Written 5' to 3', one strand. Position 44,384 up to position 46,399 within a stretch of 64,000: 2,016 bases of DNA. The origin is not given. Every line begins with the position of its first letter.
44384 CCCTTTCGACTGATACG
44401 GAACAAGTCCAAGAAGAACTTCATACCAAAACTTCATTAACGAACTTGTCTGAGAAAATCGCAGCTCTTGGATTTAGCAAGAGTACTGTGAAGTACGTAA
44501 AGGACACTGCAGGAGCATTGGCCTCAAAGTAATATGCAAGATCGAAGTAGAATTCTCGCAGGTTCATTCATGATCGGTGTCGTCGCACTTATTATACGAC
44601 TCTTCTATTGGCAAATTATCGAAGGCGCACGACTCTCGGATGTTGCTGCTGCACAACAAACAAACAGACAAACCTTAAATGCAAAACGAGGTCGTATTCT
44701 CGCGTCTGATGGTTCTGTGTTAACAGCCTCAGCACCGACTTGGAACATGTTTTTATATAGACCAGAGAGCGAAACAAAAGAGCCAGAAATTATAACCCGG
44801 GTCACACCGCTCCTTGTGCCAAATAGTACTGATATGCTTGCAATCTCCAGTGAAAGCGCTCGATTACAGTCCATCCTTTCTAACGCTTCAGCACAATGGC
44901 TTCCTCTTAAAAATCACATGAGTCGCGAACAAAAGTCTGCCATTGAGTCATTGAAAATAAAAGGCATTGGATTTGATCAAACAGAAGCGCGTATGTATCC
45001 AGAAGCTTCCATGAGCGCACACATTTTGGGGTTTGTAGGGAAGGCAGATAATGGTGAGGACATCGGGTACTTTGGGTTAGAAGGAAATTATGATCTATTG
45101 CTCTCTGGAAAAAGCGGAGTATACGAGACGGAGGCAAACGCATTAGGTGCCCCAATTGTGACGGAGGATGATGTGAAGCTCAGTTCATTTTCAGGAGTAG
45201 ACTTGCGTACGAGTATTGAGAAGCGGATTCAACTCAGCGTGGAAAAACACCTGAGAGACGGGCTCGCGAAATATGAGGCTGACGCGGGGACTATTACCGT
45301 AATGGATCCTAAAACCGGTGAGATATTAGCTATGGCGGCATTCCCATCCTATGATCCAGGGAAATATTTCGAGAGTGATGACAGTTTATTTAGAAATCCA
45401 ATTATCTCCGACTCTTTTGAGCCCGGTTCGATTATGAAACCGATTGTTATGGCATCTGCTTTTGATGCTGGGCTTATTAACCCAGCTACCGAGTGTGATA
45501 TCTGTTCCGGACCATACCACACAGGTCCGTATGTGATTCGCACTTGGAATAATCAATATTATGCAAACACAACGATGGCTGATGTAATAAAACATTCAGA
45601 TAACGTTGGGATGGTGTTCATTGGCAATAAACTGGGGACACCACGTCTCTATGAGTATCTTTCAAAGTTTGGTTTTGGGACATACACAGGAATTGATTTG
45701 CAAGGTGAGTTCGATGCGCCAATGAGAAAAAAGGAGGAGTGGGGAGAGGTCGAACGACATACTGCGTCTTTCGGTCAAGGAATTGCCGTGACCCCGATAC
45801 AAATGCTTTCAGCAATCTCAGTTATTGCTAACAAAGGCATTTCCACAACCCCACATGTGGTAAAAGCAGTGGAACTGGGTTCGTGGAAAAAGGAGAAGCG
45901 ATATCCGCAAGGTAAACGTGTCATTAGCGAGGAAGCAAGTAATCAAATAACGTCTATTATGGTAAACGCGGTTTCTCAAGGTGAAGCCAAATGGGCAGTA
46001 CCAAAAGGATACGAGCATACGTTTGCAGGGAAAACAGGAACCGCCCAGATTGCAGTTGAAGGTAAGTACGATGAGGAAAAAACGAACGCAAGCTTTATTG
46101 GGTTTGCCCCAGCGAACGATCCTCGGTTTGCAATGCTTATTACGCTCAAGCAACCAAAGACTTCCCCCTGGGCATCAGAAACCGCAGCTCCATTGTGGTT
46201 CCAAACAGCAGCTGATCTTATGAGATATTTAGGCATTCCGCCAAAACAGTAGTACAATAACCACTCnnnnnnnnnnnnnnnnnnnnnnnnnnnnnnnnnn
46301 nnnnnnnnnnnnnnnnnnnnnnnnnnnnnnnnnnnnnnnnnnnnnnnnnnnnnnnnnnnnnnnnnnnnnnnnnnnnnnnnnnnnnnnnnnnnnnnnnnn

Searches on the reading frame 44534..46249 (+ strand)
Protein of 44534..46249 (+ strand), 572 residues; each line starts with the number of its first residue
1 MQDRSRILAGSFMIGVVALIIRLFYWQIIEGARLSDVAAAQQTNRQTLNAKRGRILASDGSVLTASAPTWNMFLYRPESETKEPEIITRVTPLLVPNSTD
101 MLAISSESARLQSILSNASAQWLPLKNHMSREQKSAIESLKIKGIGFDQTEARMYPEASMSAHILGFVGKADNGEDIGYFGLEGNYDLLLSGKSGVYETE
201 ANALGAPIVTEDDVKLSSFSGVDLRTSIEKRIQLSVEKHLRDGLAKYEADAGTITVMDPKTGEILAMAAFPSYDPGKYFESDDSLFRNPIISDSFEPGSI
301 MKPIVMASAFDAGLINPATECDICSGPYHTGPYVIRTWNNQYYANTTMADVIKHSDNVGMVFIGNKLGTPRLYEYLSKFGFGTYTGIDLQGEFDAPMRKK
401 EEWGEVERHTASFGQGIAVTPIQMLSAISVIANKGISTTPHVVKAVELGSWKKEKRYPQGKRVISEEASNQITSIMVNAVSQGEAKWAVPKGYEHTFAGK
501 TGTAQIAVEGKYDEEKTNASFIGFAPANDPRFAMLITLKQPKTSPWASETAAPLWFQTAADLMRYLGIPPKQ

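Call 6: search_protein_families(library=pfam, proteins=[window:44534-46249:+], max_evalue=0.01)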
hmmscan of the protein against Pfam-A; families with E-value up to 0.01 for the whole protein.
window:44534-46249:+ (572 aa): 4 families
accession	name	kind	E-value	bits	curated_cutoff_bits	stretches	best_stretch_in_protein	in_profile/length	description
PF00905.27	Transpeptidase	-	9.8e-77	258.5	22.1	1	252-553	1-292/299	Penicillin binding protein transpeptidase domain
PF03717.20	PBP_dimer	-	6.2e-19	69.5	24.4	1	48-209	2-177/180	Penicillin-binding Protein dimerisation domain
PF13354.11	Beta-lactamase2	-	0.0003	20.6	22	1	293-432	19-147/214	Beta-lactamase enzyme family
PF21922.1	PBP_dimer_2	-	0.0057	17.3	27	0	152-194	24-61/83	Penicillin binding protein A dimerisation domain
